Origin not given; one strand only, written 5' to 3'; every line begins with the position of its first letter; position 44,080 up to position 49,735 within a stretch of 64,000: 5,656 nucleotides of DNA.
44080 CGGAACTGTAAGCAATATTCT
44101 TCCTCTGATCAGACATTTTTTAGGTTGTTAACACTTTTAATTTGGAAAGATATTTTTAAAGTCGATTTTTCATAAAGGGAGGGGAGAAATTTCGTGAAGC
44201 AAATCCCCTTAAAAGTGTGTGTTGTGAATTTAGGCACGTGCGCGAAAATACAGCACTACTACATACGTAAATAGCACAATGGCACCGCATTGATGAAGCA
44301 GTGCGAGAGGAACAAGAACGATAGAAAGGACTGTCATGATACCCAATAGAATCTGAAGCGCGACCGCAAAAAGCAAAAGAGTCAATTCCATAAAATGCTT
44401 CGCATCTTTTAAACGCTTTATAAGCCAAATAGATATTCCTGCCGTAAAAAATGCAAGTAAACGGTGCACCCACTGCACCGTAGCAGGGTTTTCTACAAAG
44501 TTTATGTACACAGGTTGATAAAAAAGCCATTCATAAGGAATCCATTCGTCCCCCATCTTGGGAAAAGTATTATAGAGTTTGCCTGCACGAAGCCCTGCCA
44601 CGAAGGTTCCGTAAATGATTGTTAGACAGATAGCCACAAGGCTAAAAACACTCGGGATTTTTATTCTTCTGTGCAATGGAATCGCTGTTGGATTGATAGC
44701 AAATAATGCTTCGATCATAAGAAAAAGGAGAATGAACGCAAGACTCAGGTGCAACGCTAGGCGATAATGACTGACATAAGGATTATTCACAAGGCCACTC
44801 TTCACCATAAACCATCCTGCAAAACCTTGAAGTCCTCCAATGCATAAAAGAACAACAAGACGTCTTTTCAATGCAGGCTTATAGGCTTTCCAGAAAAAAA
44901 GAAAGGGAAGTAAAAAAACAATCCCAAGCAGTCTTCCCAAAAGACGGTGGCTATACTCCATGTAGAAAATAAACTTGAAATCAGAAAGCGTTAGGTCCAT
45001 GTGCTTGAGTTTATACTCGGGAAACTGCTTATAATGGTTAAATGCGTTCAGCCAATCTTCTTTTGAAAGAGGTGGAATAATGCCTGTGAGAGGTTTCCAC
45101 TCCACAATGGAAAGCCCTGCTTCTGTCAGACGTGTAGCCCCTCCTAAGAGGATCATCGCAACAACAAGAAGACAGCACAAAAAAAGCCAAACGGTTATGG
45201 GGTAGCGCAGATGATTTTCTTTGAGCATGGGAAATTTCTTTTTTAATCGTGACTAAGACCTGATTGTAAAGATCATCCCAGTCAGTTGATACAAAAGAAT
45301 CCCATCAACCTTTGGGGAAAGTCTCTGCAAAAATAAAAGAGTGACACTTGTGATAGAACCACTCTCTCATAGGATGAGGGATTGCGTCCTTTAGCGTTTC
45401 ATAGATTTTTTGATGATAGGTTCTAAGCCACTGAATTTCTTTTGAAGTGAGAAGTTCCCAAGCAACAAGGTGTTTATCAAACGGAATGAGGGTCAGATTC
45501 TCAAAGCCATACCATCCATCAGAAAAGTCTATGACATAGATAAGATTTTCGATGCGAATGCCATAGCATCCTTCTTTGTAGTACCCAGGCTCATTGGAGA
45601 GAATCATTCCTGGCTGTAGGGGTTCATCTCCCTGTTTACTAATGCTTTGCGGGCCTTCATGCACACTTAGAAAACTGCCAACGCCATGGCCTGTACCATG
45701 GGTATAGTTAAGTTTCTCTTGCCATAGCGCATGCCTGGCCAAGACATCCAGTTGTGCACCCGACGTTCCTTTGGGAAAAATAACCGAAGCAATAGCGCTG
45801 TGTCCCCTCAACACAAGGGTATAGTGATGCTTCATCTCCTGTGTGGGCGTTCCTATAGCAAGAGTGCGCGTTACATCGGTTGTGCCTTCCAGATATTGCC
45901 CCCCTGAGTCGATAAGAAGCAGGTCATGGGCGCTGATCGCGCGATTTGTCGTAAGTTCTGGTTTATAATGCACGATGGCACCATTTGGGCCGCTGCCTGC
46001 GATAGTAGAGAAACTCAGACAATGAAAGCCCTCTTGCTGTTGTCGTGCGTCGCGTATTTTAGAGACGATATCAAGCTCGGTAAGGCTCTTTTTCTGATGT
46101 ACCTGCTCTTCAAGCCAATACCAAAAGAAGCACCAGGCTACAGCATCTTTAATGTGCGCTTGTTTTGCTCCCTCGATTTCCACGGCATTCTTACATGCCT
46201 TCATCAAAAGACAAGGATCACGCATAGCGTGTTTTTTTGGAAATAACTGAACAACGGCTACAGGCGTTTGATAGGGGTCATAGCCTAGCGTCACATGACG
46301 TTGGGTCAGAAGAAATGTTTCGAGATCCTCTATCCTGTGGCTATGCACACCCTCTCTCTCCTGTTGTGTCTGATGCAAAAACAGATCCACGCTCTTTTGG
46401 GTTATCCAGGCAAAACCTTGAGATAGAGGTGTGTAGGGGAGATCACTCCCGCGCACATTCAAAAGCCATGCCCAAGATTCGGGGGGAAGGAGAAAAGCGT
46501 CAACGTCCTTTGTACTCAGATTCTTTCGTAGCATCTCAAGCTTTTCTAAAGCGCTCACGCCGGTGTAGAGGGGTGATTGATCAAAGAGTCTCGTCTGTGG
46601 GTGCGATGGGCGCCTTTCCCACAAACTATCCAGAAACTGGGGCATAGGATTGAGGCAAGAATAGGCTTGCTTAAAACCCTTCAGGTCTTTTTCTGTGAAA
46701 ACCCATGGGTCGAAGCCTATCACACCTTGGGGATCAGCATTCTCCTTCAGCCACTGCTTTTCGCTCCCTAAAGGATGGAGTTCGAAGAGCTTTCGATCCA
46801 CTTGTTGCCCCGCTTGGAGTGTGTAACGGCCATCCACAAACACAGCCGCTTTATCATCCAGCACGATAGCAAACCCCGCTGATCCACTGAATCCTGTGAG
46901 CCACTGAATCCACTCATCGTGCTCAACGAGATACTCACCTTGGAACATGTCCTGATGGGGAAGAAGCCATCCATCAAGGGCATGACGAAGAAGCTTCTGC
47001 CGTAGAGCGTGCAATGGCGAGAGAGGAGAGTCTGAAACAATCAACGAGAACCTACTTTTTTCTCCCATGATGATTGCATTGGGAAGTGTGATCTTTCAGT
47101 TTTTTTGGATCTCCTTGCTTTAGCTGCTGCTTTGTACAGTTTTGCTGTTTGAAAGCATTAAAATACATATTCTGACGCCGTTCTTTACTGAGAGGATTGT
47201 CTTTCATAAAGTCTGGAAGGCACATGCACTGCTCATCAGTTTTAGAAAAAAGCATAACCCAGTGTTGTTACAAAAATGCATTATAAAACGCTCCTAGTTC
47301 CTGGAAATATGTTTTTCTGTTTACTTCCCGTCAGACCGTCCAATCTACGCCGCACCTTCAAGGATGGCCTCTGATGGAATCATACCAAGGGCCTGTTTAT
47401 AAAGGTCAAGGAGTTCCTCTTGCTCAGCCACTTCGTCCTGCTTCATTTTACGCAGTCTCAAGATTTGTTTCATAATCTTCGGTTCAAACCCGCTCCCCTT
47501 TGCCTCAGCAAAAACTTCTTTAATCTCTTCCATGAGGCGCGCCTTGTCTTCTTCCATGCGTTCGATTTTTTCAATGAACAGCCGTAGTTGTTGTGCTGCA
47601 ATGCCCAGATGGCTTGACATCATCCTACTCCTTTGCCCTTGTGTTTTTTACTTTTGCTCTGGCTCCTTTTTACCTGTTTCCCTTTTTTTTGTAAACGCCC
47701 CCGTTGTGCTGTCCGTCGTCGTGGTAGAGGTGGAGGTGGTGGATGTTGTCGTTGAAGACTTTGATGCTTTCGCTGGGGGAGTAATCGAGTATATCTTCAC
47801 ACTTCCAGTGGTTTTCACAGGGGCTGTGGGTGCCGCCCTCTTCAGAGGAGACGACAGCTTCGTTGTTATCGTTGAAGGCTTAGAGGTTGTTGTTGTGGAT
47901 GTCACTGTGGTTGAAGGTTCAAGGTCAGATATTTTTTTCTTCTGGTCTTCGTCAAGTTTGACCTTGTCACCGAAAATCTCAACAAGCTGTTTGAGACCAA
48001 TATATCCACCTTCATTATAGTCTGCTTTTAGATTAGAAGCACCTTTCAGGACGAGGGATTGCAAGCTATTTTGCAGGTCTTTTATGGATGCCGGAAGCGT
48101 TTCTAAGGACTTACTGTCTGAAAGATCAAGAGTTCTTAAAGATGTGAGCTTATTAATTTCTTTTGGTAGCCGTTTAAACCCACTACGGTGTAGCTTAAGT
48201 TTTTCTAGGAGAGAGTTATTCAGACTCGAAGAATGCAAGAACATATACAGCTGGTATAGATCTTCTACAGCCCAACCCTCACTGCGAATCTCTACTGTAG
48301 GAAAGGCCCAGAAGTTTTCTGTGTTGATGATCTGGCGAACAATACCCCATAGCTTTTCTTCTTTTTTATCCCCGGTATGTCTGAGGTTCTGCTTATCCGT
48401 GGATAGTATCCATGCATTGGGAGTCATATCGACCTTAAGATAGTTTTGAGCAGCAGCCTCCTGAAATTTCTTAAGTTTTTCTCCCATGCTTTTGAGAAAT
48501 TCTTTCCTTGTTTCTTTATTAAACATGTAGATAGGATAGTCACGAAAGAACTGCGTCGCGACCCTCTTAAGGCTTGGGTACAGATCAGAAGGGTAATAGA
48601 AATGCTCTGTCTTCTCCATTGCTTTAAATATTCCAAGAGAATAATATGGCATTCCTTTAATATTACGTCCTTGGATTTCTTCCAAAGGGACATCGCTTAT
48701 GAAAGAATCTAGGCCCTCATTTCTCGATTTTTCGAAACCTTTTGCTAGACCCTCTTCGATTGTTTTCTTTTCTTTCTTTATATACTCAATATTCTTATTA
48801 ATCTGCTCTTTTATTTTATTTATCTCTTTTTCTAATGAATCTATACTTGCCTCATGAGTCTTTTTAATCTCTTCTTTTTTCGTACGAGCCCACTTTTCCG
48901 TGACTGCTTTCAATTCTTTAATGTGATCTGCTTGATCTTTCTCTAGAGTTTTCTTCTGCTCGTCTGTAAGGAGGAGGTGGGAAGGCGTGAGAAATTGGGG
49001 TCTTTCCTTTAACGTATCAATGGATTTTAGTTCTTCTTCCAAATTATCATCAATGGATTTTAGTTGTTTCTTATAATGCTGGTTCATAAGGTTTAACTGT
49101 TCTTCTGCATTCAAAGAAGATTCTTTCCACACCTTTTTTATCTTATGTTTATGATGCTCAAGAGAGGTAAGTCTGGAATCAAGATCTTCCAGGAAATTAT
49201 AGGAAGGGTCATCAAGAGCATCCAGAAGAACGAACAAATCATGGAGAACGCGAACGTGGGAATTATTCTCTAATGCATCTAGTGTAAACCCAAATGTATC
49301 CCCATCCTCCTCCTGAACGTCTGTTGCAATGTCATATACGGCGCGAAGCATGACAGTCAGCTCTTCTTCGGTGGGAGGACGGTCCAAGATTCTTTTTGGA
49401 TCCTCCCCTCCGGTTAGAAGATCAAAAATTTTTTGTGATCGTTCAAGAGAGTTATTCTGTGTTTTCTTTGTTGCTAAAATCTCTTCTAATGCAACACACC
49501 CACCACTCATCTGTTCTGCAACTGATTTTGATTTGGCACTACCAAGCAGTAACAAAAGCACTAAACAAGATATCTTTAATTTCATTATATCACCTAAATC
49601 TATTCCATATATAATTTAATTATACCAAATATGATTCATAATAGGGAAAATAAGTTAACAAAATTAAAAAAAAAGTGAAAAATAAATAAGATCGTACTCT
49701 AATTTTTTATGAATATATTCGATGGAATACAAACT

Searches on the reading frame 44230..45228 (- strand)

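Call 24: search_protein_families(library=pfam, proteins=[window:44230-45228:-], max_evalue=0.001)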
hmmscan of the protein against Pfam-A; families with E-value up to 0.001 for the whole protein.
window:44230-45228:- (332 aa): 1 family
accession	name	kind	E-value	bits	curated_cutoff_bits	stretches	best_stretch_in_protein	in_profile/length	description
PF02628.20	COX15-CtaA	-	2.3e-99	332.9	29.9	1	13-323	2-321/322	Cytochrome oxidase assembly protein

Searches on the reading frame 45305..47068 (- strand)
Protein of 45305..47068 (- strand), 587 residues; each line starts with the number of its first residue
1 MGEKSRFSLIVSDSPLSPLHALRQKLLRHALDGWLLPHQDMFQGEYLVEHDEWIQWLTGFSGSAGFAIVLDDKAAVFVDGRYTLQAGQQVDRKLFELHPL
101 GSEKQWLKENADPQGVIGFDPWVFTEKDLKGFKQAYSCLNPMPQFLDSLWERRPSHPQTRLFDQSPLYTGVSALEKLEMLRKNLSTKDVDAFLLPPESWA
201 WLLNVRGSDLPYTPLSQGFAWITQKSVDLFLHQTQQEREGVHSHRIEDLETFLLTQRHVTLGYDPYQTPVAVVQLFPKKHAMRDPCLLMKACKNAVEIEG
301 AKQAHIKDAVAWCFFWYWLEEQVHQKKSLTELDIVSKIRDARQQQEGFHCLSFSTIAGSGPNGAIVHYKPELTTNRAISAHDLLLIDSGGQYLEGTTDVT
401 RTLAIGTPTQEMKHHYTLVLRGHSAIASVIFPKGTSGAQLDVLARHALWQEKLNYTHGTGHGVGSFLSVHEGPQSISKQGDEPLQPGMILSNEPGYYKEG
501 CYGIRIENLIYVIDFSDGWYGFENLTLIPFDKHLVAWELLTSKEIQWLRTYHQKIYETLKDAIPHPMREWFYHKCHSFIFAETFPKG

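Call 24: search_protein_families(library=pfam, proteins=[window:45305-47068:-], max_evalue=0.001)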
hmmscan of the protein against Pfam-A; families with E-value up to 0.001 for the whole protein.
window:45305-47068:- (587 aa): 4 families
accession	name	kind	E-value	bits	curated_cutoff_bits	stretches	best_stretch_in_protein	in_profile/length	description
PF00557.29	Peptidase_M24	-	6.2e-53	180.1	23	1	301-512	3-206/208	Metallopeptidase family M24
PF16189.11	Creatinase_N_2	-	3.5e-25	89.4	29.7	1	153-297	2-161/161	Creatinase/Prolidase N-terminal domain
PF16188.10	Peptidase_M24_C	-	7.3e-18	64.7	28.9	1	519-576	2-61/63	C-terminal region of peptidase_M24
PF01321.24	Creatinase_N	-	5.8e-14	53.2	22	1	20-136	3-110/128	Creatinase/Prolidase N-terminal domain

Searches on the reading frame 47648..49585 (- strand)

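Call 24: search_protein_families(library=pfam, proteins=[window:47648-49585:-], max_evalue=0.001)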
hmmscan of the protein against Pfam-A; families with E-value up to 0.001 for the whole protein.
window:47648-49585:- (645 aa): 1 family
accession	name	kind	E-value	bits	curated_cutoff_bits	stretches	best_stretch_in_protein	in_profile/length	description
PF23598.1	LRR_14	-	1.3e-06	27.8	40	1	460-515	49-102/353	Leucine-rich repeat region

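Call 74: search_protein_families(library=padloc, proteins=[window:47648-49585:-], max_evalue=0.01)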
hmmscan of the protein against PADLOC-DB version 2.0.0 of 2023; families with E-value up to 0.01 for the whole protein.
window:47648-49585:- (645 aa): 2 families
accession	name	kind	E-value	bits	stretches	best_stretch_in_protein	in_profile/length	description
PDLC00637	ZorA2|ZorA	-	0.0002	18.3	0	31-192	262-387/420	MotA/ExbB/TolQ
PDLC00647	ZorA3|ZorA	-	0.0017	14.9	1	140-280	383-562/780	MotA/ExbB/TolQ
